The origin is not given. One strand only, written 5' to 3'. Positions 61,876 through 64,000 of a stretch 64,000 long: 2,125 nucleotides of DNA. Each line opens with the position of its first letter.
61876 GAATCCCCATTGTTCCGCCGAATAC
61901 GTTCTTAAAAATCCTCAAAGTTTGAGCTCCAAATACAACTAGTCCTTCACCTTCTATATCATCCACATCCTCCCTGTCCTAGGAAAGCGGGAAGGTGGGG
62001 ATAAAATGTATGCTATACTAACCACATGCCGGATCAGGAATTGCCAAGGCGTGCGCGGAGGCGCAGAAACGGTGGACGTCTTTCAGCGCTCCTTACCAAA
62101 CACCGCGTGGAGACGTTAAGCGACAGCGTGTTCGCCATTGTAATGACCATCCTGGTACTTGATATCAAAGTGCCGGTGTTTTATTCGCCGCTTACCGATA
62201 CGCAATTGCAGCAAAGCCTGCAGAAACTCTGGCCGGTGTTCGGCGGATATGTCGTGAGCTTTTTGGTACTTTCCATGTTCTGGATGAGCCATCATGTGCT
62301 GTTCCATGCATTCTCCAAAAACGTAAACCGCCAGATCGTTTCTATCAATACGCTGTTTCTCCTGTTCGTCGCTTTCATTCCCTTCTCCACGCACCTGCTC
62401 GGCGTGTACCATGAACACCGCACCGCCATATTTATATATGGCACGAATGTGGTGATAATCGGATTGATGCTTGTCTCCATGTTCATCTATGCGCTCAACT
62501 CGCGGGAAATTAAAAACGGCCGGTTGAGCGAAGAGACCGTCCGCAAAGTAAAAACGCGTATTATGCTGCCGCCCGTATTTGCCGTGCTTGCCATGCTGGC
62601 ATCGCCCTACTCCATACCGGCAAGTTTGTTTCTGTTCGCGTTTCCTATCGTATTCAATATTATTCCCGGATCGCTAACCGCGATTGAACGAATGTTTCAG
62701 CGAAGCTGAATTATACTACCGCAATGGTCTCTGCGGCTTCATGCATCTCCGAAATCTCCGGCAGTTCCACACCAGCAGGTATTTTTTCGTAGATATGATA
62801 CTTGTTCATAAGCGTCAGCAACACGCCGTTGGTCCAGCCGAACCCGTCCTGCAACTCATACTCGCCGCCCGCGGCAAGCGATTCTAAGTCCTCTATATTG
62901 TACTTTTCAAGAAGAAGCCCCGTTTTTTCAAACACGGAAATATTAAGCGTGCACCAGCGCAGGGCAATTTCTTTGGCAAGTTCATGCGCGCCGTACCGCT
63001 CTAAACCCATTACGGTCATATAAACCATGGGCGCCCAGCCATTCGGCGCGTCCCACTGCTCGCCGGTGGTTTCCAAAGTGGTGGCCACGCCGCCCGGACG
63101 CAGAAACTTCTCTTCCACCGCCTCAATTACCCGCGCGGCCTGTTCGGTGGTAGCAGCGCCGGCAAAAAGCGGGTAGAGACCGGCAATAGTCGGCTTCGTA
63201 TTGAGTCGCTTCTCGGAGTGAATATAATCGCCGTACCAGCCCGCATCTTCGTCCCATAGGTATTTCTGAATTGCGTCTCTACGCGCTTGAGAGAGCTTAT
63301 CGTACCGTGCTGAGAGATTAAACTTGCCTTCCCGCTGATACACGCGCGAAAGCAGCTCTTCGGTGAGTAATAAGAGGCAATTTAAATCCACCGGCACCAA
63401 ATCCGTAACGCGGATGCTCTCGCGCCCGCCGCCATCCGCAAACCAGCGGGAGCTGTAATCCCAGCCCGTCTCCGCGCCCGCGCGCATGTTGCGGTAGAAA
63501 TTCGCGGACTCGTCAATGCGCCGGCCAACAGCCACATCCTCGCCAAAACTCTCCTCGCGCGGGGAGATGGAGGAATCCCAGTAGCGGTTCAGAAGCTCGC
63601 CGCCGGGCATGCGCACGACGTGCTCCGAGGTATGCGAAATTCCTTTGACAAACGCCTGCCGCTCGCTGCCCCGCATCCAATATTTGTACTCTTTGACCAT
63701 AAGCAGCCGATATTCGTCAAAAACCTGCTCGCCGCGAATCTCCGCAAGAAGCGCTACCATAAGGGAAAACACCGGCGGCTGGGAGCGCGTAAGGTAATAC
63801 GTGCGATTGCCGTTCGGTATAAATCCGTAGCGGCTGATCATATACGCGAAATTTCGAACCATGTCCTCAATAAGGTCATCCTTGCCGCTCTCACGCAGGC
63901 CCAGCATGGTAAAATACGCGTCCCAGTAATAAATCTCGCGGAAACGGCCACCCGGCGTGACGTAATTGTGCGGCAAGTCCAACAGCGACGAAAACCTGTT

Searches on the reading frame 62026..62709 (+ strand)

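Call 123: search_protein_families(library=pfam, max_evalue=0.001, proteins=[window:62026-62709:+])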
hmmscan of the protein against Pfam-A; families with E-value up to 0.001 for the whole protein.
window:62026-62709:+ (227 aa): 1 family
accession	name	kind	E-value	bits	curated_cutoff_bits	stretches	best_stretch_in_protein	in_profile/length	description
PF06736.16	TMEM175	-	4e-25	88.6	25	1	27-119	1-88/88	Endosomal/lysosomal potassium channel TMEM175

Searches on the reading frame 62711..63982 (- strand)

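Call 124: search_protein_families(library=pfam, max_evalue=0.001, proteins=[window:62711-63982:-])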
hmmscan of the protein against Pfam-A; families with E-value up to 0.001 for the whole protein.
window:62711-63982:- (423 aa): 3 families
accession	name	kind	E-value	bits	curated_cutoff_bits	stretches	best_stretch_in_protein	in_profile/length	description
PF01204.24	Trehalase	-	3.2e-130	435.8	21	1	3-395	115-511/512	Trehalase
PF22422.2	MGH1-like_GH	-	3.9e-18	66.6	27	1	20-342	7-323/356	Mannosylglycerate hydrolase MGH1-like glycoside hydrolase domain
PF06202.20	GDE_C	-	0.00081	18.9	21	0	197-301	162-267/367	Amylo-alpha-1,6-glucosidase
